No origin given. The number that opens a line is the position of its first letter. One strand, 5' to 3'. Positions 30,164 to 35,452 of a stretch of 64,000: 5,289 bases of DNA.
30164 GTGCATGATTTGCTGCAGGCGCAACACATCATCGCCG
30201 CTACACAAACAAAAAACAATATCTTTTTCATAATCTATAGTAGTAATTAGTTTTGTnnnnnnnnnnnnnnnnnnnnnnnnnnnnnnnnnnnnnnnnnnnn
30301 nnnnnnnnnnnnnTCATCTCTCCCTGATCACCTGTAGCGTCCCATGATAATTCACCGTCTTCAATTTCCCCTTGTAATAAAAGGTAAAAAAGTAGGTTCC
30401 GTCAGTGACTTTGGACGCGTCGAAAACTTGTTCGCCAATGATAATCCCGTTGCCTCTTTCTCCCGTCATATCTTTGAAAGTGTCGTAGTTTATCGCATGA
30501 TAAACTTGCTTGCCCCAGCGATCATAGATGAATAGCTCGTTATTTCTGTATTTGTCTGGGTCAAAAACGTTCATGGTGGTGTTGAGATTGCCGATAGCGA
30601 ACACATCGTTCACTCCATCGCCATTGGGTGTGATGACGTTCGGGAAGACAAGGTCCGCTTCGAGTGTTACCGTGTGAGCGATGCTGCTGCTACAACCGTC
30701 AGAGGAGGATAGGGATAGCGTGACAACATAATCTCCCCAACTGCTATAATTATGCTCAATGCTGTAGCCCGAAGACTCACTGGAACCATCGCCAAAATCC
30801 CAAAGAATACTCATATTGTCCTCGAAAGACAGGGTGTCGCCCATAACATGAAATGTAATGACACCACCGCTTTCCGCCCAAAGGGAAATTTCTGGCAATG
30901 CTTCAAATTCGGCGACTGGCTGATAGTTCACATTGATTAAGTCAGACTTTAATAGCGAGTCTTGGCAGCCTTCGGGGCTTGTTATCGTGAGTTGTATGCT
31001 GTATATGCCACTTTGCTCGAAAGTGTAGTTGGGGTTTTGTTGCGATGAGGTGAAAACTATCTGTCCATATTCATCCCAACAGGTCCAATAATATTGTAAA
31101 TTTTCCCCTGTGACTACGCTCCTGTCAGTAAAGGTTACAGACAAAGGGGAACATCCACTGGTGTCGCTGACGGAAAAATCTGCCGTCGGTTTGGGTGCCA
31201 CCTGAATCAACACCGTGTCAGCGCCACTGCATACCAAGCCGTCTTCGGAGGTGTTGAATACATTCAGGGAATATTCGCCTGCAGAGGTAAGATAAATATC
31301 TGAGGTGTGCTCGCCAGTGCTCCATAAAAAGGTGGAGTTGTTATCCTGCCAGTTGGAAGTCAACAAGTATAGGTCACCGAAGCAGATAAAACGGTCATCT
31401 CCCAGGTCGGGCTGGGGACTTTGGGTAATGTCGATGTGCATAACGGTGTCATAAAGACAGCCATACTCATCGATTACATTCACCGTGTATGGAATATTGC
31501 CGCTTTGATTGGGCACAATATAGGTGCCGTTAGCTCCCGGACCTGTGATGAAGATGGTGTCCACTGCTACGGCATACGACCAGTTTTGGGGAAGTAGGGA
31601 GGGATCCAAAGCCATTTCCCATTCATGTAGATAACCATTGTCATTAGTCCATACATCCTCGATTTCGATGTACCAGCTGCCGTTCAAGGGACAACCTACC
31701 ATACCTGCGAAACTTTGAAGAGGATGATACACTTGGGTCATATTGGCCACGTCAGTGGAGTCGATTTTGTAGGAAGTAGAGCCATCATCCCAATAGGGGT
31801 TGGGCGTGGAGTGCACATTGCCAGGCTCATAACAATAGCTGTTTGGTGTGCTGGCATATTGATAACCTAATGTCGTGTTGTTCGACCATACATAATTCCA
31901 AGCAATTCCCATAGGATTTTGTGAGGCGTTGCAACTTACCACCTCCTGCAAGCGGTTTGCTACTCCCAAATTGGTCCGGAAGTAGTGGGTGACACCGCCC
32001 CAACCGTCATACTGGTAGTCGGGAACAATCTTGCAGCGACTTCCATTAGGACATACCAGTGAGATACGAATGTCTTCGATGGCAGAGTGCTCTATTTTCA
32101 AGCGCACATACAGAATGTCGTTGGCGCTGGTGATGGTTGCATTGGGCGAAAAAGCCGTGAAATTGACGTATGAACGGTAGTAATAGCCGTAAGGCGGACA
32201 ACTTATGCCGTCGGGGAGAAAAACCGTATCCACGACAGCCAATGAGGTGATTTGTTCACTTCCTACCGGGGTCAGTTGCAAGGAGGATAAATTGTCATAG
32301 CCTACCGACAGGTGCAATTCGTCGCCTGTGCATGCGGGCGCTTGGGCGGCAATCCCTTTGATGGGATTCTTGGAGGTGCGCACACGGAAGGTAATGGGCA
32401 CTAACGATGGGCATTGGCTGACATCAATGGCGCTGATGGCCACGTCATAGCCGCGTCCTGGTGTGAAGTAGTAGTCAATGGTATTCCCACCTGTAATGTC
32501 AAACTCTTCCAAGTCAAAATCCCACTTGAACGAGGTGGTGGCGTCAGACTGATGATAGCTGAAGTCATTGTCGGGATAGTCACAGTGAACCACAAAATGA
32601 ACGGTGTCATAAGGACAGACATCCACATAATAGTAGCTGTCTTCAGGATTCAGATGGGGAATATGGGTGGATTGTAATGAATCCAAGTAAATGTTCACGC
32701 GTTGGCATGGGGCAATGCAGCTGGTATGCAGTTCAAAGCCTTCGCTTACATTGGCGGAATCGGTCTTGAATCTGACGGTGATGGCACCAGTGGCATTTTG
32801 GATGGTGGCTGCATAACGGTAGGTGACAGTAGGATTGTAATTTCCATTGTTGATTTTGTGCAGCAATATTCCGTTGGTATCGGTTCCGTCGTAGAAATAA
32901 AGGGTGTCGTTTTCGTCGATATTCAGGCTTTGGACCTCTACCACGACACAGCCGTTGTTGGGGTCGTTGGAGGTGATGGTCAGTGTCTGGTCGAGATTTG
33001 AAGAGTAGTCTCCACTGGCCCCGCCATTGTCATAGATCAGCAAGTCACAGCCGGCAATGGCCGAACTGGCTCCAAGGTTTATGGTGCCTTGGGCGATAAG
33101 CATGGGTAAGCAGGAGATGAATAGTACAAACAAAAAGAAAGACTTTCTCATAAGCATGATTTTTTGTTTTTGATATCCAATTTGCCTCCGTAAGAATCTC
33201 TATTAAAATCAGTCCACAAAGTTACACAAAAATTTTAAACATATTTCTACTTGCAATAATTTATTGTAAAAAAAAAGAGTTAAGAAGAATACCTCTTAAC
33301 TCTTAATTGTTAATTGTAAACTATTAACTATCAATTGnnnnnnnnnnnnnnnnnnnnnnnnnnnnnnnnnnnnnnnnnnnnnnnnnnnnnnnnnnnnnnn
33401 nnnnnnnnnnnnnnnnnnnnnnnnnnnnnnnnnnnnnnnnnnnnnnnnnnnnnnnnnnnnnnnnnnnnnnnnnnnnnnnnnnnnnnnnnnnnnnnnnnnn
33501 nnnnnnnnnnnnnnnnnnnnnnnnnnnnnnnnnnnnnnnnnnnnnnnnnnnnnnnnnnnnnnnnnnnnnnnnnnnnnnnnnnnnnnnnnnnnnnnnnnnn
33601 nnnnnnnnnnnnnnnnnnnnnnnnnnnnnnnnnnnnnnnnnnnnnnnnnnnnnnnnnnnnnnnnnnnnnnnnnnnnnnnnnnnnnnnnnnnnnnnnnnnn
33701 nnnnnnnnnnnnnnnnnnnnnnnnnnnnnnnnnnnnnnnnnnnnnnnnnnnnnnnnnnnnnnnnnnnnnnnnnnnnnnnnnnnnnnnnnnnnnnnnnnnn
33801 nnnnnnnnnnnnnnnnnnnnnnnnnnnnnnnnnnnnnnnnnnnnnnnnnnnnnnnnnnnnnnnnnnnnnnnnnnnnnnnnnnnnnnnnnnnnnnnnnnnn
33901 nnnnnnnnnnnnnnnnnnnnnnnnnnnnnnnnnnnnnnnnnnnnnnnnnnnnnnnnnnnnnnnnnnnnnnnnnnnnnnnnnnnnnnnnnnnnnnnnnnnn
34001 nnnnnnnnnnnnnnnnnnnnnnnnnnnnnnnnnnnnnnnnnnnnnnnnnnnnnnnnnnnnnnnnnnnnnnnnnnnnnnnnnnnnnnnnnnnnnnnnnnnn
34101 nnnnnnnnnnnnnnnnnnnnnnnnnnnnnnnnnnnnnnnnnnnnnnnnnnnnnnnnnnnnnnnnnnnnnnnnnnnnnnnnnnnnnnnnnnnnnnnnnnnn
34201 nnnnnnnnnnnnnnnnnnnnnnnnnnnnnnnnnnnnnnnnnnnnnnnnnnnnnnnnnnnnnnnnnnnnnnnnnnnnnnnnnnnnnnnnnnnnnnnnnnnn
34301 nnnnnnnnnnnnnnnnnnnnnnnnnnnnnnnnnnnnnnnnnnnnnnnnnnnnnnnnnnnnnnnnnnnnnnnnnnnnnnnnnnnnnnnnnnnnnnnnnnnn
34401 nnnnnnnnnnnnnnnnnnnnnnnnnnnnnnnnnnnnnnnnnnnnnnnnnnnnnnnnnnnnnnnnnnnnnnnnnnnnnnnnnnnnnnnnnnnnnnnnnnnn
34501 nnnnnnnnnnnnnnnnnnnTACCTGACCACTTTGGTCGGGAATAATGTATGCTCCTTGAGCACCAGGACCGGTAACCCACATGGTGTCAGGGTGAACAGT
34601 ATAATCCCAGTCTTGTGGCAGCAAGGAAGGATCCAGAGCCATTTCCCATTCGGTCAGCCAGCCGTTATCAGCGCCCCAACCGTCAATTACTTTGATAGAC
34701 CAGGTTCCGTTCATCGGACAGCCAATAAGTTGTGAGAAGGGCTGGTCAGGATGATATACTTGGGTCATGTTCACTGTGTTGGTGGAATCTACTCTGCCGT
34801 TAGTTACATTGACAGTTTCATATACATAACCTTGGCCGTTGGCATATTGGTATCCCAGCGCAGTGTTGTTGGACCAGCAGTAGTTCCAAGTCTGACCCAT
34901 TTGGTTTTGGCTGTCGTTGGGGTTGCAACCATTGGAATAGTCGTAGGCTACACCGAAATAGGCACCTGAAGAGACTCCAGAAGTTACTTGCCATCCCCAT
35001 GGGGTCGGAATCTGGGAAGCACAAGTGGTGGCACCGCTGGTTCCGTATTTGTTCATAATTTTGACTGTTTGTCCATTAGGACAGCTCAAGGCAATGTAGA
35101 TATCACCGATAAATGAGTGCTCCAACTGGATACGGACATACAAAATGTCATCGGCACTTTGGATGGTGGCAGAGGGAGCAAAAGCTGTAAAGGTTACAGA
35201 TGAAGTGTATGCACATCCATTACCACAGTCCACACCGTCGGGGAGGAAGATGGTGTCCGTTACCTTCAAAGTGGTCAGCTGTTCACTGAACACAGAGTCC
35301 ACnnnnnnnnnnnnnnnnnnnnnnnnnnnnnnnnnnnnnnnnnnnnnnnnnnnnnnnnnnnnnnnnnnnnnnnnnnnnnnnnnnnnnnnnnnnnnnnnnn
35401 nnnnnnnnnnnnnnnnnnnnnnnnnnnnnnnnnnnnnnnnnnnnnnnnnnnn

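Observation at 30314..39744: Three tandem ~950-aa paralogs with T9SS type-B sorting domains, mosaic divergence and no porP/sprF-like partner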

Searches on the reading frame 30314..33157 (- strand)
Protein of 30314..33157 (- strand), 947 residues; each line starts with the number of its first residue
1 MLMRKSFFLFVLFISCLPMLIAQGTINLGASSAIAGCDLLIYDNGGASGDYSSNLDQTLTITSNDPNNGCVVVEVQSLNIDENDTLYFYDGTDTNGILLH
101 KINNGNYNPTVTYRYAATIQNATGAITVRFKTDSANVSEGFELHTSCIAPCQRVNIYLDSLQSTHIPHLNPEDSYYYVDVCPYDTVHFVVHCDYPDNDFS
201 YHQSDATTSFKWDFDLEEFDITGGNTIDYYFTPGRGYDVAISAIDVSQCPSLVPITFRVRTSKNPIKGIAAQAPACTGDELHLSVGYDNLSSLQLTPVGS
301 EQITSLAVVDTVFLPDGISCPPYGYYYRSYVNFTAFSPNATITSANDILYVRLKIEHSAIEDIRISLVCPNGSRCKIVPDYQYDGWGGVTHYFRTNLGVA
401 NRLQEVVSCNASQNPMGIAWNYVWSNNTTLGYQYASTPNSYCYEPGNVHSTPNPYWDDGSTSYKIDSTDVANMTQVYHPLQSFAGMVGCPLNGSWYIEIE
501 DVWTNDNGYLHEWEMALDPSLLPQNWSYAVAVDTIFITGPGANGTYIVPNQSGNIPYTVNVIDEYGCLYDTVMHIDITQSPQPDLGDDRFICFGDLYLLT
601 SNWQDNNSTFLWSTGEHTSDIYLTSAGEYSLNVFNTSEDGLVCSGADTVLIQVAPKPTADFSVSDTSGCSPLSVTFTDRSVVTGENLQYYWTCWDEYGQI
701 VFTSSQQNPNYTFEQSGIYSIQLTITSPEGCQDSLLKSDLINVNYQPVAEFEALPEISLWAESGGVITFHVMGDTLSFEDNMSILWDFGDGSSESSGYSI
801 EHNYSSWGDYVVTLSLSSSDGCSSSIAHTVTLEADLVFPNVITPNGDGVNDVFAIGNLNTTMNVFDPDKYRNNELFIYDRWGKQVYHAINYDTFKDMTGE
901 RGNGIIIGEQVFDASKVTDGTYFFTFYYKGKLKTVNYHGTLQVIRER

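Call 4: search_protein_families(library=pfam, proteins=[window:30314-33157:-], max_evalue=0.1)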
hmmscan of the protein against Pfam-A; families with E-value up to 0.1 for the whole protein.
window:30314-33157:- (947 aa): 5 families
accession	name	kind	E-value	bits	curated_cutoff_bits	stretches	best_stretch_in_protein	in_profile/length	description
PF18911.6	PKD_4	-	3.4e-21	75.5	27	2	762-831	15-82/85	PKD domain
PF13585.12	CHU_C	-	6.9e-17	61.8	27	1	838-942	3-85/86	CHU_C Type IX secretion signal domain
PF00801.26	PKD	-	3.4e-14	53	23.5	2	761-828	11-77/80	PKD domain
PF01483.27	P_proprotein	-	6.4e-10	39.4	21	2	351-383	6-38/86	Proprotein convertase P-domain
PF08329.16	ChitinaseA_N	-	7.2e-06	26.1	21.2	0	673-735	41-101/133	Chitinase A, N-terminal domain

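Call 5: search_protein_families(library=ncbifam, proteins=[window:30314-33157:-], max_evalue=0.1)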
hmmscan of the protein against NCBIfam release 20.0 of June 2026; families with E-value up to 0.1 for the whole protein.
window:30314-33157:- (947 aa): 1 family
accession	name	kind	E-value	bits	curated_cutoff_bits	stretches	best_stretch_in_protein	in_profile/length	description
TIGR04131.1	Bac_Flav_CTERM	domain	7.4e-07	29.2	35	1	838-888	3-44/85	T9SS type B sorting domain-containing protein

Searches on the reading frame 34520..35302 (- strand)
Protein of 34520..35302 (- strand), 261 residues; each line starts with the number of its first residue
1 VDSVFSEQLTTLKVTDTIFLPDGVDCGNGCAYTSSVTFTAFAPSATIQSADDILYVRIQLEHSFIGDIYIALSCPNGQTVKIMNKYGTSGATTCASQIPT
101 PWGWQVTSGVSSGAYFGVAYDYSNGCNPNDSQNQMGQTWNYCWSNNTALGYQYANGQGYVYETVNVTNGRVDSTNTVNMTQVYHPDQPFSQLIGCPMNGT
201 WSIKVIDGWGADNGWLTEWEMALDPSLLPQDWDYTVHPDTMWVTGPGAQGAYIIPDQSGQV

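Call 70: search_solved_structures(query=window:34520-35302:-, max_evalue=1, show_alignments=2)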
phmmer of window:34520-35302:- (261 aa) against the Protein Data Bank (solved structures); distinct sequences matched with E-value up to 1: 0.
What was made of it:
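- Tried and rejected: The P-domain region alone found nothing (call 70).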
